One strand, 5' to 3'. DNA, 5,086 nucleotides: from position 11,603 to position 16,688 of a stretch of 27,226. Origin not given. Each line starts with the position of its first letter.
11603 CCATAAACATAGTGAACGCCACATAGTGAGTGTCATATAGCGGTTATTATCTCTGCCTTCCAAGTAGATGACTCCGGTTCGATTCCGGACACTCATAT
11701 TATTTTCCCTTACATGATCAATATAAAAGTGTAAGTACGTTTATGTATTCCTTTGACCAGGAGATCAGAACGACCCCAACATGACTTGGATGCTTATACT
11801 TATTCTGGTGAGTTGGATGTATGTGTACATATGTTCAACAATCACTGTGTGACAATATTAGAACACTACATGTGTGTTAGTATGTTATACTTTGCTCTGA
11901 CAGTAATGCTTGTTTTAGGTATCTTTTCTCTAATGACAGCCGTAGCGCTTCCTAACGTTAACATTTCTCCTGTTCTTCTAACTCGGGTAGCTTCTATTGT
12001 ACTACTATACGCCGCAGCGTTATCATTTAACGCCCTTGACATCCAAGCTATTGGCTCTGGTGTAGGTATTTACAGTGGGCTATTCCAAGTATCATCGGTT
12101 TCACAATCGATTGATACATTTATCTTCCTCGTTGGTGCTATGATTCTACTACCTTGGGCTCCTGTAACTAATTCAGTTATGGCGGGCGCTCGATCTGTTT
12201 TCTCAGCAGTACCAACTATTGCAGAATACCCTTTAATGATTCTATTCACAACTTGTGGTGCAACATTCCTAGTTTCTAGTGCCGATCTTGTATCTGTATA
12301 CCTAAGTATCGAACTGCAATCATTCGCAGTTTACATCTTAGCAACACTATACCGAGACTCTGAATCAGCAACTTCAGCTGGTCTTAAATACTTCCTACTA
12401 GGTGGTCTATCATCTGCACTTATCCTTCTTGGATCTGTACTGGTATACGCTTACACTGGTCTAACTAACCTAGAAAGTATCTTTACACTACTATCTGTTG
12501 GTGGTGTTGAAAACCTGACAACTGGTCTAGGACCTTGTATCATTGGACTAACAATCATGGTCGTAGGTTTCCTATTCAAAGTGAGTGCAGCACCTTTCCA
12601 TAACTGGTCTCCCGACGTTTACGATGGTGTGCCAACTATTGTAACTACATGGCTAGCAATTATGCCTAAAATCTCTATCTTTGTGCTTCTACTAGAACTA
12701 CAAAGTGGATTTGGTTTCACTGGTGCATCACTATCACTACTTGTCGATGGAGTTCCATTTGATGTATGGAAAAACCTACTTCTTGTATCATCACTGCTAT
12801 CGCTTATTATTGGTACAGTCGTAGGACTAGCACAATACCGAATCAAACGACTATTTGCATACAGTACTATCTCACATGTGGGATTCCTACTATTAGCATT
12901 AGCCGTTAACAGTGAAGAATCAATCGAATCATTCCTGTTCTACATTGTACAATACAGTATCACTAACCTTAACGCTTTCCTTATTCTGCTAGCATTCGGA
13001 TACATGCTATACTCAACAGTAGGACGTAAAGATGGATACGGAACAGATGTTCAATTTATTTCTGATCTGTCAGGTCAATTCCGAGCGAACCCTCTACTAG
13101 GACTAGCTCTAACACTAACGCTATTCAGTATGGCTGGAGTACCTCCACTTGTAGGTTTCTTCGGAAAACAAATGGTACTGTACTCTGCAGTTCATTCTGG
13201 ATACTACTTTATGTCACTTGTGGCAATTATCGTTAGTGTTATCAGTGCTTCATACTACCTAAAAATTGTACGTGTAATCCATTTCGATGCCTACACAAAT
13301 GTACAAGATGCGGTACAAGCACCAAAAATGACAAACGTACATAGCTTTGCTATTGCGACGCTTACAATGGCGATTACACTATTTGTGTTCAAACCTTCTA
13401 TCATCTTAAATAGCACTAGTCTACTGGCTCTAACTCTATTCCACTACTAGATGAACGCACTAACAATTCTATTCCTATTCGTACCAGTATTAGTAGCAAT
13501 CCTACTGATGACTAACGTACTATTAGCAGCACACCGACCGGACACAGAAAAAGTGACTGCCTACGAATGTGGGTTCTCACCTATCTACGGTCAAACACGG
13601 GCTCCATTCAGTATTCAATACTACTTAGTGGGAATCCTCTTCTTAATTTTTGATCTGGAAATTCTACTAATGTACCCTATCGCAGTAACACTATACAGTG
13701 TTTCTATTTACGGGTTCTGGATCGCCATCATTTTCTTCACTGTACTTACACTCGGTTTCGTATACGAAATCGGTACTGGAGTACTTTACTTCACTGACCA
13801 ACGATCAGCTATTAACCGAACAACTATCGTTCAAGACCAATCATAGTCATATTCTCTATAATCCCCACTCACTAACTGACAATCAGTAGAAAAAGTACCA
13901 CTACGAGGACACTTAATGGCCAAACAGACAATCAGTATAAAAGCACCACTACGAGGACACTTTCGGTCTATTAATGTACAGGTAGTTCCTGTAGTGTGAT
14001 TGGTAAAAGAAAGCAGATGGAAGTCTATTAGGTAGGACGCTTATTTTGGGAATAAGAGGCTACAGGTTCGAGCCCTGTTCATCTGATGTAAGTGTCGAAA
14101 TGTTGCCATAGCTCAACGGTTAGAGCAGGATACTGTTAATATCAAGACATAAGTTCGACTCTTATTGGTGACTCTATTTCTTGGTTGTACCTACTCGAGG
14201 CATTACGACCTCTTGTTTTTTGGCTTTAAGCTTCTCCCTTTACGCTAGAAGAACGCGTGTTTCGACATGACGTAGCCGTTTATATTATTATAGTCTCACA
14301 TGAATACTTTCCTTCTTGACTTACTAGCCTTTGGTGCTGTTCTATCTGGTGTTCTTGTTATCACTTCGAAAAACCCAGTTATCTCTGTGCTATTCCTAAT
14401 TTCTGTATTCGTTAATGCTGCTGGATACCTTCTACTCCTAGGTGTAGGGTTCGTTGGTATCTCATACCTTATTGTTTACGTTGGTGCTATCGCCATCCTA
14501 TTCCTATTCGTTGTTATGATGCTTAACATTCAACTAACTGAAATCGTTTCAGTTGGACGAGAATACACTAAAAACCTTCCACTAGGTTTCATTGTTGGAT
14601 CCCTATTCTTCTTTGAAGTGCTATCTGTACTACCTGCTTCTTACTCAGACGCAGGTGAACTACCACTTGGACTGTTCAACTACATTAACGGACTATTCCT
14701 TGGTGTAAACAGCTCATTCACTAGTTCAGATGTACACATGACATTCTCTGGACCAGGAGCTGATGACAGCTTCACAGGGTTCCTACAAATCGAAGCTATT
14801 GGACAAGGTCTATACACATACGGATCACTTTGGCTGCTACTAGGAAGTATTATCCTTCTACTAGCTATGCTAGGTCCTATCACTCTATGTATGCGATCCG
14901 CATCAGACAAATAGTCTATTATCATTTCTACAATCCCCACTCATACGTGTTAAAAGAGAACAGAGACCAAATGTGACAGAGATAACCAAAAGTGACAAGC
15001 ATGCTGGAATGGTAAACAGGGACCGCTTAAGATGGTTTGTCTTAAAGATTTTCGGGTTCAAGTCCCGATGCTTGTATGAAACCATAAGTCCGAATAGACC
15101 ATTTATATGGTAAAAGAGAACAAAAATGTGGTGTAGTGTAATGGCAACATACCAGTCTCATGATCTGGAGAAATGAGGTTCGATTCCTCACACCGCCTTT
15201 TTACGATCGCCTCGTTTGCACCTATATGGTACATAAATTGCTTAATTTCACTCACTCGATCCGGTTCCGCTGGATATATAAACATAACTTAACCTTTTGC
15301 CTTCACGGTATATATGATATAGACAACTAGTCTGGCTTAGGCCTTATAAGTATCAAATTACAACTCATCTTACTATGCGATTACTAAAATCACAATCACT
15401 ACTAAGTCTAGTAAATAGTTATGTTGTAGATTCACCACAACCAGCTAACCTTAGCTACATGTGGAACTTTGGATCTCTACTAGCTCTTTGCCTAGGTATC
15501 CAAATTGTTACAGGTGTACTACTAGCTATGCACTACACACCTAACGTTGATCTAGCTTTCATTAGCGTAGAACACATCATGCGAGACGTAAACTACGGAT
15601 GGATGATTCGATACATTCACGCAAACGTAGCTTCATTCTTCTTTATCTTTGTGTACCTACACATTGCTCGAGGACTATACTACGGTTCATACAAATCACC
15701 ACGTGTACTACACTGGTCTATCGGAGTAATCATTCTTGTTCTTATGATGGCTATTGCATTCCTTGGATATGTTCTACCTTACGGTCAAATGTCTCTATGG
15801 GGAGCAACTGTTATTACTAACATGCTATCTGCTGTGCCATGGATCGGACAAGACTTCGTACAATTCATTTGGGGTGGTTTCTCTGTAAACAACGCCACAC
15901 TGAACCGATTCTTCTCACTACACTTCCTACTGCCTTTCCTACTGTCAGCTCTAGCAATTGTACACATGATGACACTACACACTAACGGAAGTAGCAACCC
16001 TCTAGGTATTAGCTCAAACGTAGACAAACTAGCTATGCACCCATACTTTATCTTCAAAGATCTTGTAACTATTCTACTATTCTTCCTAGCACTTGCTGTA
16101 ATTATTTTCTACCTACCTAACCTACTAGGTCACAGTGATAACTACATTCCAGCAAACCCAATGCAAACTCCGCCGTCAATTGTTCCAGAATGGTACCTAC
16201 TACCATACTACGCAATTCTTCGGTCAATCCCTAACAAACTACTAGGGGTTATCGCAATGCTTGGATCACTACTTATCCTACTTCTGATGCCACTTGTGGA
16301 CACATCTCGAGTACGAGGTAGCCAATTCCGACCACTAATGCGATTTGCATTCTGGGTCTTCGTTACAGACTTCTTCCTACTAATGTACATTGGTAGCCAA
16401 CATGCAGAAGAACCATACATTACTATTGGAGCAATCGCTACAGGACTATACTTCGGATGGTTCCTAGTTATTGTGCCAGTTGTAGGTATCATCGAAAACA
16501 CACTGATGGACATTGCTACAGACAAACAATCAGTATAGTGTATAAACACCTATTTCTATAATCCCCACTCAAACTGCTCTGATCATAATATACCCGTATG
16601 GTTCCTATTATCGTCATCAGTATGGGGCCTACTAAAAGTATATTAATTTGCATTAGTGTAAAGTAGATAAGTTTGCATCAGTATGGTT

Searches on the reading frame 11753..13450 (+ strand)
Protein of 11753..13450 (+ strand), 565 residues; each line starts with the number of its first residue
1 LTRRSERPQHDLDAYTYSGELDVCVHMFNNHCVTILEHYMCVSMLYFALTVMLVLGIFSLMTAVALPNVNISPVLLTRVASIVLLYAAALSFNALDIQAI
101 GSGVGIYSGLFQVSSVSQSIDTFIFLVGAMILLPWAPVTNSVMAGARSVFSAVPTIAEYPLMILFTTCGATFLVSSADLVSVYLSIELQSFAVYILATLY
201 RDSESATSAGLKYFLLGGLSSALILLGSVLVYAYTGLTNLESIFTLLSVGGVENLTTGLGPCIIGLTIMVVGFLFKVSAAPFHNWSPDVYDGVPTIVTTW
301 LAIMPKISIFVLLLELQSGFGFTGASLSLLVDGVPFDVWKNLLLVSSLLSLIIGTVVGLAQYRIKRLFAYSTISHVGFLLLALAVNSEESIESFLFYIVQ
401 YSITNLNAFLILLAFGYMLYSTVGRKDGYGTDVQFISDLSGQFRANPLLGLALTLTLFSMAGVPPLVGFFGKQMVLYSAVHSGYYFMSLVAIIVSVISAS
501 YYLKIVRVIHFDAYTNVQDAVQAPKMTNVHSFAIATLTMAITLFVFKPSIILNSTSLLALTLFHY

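Call 7: search_protein_families(library=pfam, proteins=[window:11753-13450:+])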
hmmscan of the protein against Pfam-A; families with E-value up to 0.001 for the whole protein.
window:11753-13450:+ (565 aa): 1 family
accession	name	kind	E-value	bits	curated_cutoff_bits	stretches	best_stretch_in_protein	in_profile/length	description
PF00361.26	Proton_antipo_M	-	8.6e-60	202.8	21.5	1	176-498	1-294/294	NADH:quinone oxidoreductase/Mrp antiporter, TM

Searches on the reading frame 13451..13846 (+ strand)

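Call 7: search_protein_families(library=pfam, proteins=[window:13451-13846:+])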
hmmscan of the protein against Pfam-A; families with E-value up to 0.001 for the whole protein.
window:13451-13846:+ (131 aa): 1 family
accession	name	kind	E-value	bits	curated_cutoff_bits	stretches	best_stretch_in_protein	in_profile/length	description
PF00507.24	Oxidored_q4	-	4.4e-28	97.8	23.3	1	16-112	2-97/99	NADH-ubiquinone/plastoquinone oxidoreductase, chain 3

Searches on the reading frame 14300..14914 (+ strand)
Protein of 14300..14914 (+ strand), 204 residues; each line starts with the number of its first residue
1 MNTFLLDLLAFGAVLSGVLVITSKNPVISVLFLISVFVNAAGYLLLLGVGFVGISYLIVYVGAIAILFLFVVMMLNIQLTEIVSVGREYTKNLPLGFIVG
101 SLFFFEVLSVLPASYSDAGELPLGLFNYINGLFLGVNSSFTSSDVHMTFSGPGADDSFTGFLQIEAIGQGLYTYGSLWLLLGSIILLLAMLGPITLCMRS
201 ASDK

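Call 7: search_protein_families(library=pfam, proteins=[window:14300-14914:+])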
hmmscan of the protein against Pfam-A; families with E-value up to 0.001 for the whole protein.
window:14300-14914:+ (204 aa): 1 family
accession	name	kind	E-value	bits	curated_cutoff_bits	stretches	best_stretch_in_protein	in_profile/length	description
PF00499.25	Oxidored_q3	-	4.8e-30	104.6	33.2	1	16-196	1-146/146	NADH-ubiquinone/plastoquinone oxidoreductase chain 6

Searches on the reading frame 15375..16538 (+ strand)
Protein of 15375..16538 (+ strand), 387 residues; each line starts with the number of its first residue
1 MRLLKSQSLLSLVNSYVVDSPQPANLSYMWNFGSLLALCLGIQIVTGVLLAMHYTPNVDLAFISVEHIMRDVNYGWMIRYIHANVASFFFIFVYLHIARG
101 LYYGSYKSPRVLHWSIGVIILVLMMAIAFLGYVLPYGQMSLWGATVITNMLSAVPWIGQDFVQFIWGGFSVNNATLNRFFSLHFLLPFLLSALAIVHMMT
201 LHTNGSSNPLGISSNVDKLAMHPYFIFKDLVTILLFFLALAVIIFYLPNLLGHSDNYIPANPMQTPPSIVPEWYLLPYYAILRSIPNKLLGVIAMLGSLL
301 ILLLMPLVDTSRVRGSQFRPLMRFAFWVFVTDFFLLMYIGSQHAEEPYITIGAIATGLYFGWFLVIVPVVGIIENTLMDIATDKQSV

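Call 7: search_protein_families(library=pfam, proteins=[window:15375-16538:+])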
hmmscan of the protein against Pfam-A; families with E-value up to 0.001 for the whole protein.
window:15375-16538:+ (387 aa): 3 families
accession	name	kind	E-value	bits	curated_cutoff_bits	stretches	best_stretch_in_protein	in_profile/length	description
PF00033.24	Cytochrome_B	-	3.4e-78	262.3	27.2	1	18-204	2-188/189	Cytochrome b/b6/petB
PF13631.11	Cytochrom_B_N_2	-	4.3e-44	150.9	27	1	88-251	2-166/169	Cytochrome b(N-terminal)/b6/petB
PF00032.22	Cytochrom_B_C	-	2.7e-40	137.2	20.7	1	259-360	1-102/102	Cytochrome b(C-terminal)/b6/petD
